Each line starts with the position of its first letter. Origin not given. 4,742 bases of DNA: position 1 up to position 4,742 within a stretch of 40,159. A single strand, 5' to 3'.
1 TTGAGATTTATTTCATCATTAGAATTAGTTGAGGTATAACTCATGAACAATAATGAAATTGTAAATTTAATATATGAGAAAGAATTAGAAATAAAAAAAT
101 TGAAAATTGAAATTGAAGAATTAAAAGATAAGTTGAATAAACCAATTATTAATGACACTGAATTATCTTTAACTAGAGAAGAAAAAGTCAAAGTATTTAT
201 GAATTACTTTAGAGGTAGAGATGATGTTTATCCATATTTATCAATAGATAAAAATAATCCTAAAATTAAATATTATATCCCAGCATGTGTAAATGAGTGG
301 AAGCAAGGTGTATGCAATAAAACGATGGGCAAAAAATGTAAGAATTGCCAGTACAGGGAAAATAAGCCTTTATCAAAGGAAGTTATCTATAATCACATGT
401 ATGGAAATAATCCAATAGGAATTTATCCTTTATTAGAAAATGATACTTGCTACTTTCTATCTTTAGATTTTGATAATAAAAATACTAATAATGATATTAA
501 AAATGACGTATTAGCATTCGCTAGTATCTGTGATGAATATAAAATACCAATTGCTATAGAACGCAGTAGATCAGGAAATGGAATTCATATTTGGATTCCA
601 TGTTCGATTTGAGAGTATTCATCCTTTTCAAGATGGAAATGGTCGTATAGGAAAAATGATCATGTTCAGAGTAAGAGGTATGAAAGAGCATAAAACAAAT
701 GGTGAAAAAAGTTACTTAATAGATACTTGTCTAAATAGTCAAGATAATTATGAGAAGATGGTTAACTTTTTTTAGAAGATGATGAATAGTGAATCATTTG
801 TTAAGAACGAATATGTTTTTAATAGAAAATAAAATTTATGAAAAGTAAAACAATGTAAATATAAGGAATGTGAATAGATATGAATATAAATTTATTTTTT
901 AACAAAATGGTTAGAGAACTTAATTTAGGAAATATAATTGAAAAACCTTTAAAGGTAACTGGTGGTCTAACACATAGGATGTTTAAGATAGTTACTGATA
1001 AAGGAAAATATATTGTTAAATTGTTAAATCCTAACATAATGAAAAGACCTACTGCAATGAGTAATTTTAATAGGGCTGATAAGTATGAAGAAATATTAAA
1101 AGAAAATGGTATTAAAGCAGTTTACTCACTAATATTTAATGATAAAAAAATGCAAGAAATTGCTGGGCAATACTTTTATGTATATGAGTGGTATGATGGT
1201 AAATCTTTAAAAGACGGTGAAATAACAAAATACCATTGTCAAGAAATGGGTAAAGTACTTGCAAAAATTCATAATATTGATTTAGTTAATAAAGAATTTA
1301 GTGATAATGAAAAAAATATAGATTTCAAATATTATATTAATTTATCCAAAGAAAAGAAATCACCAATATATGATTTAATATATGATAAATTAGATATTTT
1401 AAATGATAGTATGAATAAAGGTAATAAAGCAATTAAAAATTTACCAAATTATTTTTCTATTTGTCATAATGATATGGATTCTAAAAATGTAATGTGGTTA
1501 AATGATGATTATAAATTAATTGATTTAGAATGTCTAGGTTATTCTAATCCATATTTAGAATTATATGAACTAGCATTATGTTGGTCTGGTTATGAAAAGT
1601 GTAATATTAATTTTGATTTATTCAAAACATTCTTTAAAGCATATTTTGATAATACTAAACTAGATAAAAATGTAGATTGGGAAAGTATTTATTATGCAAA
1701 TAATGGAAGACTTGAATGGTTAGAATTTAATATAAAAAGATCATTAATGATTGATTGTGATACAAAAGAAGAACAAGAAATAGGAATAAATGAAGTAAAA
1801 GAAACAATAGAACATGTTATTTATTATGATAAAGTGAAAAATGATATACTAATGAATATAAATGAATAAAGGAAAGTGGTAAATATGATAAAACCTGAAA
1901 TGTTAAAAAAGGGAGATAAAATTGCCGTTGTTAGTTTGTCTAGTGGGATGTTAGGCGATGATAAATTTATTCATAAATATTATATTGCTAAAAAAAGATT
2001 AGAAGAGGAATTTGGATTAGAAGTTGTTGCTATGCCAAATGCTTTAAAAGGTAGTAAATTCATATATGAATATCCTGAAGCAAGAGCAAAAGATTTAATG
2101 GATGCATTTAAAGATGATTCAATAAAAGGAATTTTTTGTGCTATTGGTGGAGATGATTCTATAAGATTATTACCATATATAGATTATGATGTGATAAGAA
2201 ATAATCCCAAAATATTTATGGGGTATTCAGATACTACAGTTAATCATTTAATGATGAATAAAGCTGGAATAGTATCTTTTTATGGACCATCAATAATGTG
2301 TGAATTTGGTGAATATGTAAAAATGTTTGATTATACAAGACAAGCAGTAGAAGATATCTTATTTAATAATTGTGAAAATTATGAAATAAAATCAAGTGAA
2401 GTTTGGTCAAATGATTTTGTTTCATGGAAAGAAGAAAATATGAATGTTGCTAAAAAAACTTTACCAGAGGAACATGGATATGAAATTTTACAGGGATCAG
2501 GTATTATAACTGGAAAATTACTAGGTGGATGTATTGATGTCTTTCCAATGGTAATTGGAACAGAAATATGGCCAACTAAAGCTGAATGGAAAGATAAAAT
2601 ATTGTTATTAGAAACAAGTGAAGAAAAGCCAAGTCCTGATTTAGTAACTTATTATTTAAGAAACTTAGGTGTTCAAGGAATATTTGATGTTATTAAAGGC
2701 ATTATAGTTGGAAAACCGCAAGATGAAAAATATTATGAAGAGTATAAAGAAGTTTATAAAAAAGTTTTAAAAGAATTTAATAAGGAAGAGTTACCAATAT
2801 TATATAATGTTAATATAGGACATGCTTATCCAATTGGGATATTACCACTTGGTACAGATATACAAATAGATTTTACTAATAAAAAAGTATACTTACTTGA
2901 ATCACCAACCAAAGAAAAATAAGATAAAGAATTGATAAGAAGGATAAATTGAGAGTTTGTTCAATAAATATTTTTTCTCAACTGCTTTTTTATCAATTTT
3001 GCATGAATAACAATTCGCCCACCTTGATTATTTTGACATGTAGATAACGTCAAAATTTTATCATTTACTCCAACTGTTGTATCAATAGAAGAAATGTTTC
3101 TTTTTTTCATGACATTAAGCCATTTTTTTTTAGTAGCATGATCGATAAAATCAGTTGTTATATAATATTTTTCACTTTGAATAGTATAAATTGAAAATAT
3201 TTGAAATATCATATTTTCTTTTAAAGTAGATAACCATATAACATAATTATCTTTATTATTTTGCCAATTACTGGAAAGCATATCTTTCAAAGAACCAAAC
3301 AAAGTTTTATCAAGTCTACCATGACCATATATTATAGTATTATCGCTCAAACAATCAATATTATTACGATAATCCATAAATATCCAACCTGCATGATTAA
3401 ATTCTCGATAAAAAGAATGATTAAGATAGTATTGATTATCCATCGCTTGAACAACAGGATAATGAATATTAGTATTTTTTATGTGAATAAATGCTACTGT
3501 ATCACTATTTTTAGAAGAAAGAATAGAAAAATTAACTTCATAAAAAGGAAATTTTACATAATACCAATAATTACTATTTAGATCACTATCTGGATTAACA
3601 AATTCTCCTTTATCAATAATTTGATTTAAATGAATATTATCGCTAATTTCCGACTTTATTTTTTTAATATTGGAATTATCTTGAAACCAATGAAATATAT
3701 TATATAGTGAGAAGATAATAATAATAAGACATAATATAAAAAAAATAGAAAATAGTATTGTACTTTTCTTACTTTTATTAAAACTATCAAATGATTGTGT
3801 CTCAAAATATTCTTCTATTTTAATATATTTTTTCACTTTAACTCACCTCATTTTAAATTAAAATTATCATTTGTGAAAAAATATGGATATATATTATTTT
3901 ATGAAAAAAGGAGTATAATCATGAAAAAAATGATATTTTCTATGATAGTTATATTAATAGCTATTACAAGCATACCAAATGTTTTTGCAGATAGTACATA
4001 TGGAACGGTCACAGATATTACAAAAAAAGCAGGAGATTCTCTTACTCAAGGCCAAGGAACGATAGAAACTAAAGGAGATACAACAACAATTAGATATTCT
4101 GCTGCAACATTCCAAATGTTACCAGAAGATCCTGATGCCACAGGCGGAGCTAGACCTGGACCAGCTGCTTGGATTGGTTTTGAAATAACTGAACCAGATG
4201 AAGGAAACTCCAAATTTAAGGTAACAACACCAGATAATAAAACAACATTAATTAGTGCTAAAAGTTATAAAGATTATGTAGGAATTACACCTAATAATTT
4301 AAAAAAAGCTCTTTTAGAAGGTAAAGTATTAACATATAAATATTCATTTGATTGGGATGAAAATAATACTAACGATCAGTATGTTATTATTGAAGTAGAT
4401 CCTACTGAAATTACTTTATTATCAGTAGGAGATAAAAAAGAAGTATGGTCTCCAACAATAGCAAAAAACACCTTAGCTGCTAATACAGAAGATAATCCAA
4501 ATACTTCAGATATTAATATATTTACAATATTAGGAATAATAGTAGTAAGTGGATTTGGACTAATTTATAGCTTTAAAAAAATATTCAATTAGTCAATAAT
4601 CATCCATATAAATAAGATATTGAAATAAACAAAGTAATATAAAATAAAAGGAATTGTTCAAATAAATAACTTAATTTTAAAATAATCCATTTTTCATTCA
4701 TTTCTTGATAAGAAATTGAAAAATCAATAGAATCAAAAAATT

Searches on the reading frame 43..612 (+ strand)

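Call 7: search_protein_families(library=pfam, proteins=[window:43-612:+], max_evalue=0.01)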
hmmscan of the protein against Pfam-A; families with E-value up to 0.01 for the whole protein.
window:43-612:+ (189 aa): 1 family
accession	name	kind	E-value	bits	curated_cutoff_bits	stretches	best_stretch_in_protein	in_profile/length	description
PF22548.2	AEP-TOTE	-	9.5e-44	150.1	27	1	47-185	1-132/230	TOTE conflict system, Archaeo-Eukaryotic Primase domain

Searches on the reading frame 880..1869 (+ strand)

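Call 7: search_protein_families(library=pfam, proteins=[window:880-1869:+], max_evalue=0.01)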
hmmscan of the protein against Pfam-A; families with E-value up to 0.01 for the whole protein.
window:880-1869:+ (329 aa): 2 families
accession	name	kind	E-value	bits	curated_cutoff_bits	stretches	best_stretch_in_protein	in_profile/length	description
PF01636.29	APH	-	1.3e-15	58.3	23.2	1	26-232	5-210/239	Phosphotransferase enzyme family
PF01633.27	Choline_kinase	-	2.9e-08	33.8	29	1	100-223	68-195/300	Choline/ethanolamine kinase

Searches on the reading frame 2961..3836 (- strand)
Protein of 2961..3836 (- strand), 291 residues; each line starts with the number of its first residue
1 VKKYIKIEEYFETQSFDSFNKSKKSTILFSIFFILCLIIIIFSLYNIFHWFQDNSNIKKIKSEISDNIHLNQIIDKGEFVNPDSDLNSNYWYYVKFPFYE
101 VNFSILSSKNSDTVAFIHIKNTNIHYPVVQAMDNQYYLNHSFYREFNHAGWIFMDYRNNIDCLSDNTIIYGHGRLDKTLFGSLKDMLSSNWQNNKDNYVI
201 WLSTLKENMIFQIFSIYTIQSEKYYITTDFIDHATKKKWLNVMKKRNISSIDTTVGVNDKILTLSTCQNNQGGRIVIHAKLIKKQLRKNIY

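Call 7: search_protein_families(library=pfam, proteins=[window:2961-3836:-], max_evalue=0.01)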
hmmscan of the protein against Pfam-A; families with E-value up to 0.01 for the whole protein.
window:2961-3836:- (291 aa): 1 family
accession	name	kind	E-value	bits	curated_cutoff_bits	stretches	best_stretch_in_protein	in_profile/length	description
PF04203.18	Sortase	-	1.1e-12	48.2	26.6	1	117-281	1-124/125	Sortase domain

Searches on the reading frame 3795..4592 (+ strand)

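Call 7: search_protein_families(library=pfam, proteins=[window:3795-4592:+], max_evalue=0.01)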
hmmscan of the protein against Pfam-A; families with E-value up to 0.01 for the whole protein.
window:3795-4592:+ (265 aa): 0 families

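Call 19: search_protein_families(library=ncbifam, proteins=[window:3795-4592:+], max_evalue=0.1)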
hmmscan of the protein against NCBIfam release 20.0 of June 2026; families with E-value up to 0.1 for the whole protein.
window:3795-4592:+ (265 aa): 1 family
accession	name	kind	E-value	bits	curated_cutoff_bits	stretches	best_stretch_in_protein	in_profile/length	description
NF040942.2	hypo_ExtJ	equivalog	0.061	13.7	52.5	0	43-76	1-34/77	selenite/tellurite reduction operon protein ExtJ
